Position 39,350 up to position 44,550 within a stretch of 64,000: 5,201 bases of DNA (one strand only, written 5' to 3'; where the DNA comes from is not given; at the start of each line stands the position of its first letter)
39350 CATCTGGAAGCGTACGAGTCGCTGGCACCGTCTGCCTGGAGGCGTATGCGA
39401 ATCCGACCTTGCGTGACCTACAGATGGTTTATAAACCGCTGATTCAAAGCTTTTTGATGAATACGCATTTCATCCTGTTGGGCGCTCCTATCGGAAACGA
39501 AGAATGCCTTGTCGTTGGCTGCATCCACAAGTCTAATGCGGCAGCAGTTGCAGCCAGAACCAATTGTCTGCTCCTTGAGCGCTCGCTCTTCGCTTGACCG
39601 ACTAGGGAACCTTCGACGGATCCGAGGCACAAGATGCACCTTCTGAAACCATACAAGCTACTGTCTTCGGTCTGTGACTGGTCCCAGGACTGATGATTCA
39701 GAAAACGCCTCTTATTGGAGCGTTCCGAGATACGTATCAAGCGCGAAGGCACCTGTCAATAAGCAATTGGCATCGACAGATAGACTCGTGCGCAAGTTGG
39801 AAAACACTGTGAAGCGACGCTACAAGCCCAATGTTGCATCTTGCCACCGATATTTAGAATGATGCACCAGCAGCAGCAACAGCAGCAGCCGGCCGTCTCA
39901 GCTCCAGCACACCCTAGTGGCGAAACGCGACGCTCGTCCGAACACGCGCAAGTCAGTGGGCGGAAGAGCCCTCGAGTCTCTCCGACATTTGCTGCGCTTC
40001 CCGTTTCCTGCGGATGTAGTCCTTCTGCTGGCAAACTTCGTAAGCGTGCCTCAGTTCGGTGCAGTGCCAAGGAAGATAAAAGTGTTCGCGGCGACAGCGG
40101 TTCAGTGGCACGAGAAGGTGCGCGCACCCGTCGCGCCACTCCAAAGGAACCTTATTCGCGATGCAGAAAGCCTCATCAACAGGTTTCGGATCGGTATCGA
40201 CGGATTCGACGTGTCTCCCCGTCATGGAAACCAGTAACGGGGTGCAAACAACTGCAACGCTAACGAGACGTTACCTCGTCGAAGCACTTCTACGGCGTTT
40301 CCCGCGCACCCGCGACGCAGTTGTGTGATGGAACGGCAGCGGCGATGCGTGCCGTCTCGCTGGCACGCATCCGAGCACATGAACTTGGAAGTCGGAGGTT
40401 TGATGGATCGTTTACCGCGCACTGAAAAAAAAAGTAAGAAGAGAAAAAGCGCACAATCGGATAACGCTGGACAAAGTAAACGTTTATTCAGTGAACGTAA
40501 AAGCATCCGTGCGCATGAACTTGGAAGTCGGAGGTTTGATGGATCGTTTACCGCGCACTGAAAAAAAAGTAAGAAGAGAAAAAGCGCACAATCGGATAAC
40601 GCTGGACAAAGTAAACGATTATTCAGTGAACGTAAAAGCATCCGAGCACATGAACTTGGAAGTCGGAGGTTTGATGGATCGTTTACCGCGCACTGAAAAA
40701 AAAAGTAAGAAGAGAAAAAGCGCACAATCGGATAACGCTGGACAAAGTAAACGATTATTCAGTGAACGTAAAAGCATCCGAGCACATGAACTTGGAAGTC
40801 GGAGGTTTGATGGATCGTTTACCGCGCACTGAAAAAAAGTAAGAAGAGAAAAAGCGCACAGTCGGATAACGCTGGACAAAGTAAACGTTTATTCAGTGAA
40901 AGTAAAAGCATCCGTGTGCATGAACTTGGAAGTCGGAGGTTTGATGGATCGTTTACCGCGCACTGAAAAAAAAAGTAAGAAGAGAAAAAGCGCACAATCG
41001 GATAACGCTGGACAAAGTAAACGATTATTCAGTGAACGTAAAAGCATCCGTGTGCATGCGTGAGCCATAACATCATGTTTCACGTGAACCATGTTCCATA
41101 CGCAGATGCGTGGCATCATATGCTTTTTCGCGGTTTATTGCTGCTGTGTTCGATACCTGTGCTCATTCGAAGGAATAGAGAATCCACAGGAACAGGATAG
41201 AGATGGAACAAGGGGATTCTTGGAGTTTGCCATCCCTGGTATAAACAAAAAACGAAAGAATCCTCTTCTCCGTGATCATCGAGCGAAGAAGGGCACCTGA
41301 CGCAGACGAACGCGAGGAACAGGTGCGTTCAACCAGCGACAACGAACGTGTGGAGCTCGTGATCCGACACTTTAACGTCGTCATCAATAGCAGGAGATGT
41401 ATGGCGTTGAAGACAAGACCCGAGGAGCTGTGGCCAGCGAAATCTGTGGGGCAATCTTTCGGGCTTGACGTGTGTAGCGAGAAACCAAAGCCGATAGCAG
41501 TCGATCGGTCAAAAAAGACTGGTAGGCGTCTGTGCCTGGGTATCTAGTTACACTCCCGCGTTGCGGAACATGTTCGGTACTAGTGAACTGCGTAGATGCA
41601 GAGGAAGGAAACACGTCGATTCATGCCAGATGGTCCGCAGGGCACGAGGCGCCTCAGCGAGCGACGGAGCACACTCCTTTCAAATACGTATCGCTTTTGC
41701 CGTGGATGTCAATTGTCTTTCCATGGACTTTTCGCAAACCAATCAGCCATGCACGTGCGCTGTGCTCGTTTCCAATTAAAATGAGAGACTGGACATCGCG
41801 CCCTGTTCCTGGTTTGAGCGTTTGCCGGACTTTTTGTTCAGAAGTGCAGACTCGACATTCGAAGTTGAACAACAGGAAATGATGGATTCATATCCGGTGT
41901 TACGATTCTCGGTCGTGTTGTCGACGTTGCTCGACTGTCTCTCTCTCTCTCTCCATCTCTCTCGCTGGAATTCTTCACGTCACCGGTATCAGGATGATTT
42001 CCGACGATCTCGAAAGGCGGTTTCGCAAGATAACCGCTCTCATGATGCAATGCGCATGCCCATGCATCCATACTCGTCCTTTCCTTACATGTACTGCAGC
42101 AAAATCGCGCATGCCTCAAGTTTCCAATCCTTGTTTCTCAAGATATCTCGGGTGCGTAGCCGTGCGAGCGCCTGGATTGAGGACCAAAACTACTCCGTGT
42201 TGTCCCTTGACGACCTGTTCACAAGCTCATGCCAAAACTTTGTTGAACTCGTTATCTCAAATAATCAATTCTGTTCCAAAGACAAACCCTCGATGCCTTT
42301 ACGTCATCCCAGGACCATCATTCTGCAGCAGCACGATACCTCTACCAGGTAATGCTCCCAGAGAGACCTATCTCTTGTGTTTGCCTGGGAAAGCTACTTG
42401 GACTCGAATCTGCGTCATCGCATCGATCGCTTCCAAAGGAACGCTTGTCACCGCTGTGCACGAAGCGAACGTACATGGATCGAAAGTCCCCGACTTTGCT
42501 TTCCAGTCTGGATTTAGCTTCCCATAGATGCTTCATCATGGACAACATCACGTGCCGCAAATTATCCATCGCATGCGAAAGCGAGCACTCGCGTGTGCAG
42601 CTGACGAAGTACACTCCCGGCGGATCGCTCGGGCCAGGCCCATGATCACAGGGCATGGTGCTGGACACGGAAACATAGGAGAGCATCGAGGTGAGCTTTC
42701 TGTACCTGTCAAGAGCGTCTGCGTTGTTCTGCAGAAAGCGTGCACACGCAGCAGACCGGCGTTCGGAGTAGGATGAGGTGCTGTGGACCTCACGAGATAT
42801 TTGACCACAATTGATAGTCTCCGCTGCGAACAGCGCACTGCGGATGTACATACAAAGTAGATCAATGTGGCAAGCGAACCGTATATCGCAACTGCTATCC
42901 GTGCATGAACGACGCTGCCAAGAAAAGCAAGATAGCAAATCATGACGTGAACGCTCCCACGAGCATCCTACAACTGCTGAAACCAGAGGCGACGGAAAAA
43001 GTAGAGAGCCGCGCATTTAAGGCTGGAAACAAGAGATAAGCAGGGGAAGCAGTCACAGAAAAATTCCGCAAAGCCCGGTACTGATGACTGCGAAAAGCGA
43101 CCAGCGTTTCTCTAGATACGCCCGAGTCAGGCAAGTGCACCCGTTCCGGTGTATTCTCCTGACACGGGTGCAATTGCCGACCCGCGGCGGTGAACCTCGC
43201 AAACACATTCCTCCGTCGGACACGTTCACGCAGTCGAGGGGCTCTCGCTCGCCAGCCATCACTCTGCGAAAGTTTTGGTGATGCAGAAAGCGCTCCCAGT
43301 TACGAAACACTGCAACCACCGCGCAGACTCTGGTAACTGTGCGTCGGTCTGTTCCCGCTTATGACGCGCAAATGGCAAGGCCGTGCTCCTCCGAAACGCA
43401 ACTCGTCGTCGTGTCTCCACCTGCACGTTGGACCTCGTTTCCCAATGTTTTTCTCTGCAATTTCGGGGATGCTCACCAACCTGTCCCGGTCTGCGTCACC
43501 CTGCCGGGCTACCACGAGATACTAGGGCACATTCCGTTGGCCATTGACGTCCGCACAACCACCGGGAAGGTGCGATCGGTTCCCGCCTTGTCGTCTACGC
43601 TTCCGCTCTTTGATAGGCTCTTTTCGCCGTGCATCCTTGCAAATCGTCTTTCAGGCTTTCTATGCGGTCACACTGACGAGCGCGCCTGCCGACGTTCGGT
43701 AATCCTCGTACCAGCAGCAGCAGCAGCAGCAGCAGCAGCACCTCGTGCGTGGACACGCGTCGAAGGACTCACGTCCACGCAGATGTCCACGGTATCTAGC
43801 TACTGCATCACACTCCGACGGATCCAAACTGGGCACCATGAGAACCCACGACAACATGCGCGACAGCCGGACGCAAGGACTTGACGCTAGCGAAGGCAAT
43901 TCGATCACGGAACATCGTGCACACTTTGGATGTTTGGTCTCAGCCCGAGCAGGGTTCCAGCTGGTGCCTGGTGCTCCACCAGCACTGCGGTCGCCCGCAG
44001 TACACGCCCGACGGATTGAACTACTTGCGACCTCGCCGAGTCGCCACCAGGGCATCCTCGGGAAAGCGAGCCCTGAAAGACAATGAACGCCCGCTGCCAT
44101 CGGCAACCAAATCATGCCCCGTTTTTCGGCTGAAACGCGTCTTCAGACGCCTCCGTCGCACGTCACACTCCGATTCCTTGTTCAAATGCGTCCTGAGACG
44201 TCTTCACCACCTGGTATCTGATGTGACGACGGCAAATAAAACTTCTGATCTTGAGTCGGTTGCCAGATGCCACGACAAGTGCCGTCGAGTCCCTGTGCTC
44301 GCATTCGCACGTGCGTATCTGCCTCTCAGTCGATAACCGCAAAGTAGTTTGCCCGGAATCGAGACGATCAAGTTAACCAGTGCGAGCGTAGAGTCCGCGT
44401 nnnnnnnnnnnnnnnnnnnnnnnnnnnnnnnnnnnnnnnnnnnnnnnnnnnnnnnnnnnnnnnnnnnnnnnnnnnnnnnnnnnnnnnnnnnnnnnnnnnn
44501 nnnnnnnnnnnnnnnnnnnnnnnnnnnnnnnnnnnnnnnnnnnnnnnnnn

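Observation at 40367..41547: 135-bp minisatellite embedded in or abutting Fanzor-like relic copy B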

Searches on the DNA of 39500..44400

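Call 21: search_rna_families(source=window, start=39500, end=44400, threshold=evalue, max_evalue=5)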
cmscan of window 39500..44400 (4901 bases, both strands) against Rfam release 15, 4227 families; matches with E-value up to 5: 1.
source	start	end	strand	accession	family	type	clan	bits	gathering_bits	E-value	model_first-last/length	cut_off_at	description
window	40199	40331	+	RF02600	BASRCI27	Gene; sRNA;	-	17.5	59.8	1.9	1-167/167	no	Brucella sRNA CI27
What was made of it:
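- On Fanzor/TnpB omega-RNA scaffold: Rfam finds nothing (call 21).
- Tried and rejected: A relaxed Rfam scan of 39.5-44.4 kb gave nothing meaningful (call 21).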

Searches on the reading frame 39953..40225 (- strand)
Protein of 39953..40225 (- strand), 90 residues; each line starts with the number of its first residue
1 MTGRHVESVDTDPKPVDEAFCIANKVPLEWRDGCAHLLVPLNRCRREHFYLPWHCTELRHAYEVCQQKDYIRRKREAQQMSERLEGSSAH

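Call 34: find_encoding_contigs(protein=window:39953-40225:-, flank=10000, max_places=10)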
Protein window:39953-40225:- (90 aa): 11 contigs read that carry it; 10 places shown.
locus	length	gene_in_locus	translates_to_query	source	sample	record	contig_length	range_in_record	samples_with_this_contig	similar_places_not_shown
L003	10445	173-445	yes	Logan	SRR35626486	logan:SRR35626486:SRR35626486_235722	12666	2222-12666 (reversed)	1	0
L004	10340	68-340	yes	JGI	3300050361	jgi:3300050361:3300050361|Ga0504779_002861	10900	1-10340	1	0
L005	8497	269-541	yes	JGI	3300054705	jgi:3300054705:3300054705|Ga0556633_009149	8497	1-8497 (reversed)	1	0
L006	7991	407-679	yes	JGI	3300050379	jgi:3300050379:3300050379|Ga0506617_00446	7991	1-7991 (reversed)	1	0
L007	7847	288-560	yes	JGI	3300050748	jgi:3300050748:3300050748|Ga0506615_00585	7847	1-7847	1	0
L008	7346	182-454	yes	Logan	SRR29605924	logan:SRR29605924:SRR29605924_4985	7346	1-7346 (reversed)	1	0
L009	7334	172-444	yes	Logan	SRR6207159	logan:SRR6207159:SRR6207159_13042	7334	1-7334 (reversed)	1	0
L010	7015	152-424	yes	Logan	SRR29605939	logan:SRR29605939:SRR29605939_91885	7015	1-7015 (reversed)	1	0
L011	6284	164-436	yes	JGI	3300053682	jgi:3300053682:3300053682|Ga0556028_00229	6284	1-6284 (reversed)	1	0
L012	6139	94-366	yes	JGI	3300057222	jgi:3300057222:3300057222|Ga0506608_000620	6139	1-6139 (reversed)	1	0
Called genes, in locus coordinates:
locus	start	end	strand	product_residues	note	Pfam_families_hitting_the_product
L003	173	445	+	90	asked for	PF05676:NDUF_B7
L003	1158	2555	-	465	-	PF02885:Glycos_trans_3N, PF00591:Glycos_transf_3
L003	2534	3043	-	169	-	-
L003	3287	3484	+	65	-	-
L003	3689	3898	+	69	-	-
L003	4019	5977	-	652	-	PF01321:Creatinase_N, PF16189:Creatinase_N_2, PF00557:Peptidase_M24, PF16188:Peptidase_M24_C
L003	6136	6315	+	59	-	-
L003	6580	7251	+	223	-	-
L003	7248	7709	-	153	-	-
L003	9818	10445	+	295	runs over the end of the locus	PF01981:PTH2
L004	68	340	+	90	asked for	PF05676:NDUF_B7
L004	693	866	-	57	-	-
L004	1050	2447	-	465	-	PF02885:Glycos_trans_3N, PF00591:Glycos_transf_3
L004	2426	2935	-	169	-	-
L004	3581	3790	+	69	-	-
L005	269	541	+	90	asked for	PF05676:NDUF_B7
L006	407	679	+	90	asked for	PF05676:NDUF_B7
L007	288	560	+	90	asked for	PF05676:NDUF_B7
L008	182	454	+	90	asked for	PF05676:NDUF_B7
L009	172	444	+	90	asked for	PF05676:NDUF_B7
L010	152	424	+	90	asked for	PF05676:NDUF_B7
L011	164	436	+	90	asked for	PF05676:NDUF_B7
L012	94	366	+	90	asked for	PF05676:NDUF_B7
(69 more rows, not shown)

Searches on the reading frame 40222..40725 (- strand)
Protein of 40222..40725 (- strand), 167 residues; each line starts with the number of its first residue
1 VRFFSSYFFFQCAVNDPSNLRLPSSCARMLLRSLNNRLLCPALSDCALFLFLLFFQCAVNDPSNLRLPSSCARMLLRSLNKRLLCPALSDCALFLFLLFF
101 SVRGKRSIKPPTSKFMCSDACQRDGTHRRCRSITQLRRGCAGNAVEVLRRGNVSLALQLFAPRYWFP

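Call 60: find_homologous_proteins(query=window:40222-40725:-, max_evalue=0.001)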
Query window:40222-40725:-: 24 candidates shared short words with the query, none scored E <= 0.001.
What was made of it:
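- The array-encoded ORF has no homologue among 5.8 billion proteins (call 60).
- Tried and rejected: Array ORF: a protein search found no homologue (call 60).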

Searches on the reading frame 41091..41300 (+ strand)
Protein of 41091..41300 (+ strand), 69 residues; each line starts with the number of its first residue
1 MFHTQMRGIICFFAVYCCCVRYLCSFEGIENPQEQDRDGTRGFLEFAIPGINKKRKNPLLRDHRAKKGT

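Call 67: find_encoding_contigs(protein=window:41091-41300:+, flank=3000, max_places=10)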
Protein window:41091-41300:+ (69 aa): no gene with exactly this product is on record in the collection.

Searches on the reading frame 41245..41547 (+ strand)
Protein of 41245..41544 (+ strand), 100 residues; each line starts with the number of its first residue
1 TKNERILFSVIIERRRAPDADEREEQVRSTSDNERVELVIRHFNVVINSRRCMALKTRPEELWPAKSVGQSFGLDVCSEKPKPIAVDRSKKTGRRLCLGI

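Call 9: search_protein_families(library=pfam, max_evalue=1, proteins=[window:41245-41544:+])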
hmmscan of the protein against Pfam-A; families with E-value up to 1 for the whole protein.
window:41245-41544:+ (100 aa): 0 families

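Call 66: find_encoding_contigs(protein=window:41272-41547:+, flank=3000, max_places=10)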
Protein window:41272-41547:+ (91 aa): no gene with exactly this product is on record in the collection.

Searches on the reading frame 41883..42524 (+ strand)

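Call 9: search_protein_families(library=pfam, max_evalue=1, proteins=[window:41883-42524:+])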
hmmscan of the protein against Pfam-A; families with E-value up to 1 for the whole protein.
window:41883-42524:+ (214 aa): 1 family
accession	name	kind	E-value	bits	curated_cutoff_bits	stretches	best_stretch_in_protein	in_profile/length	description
PF17692.6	DUF5538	-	0.37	11.4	25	1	129-187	33-94/128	Family of unknown function (DUF5538)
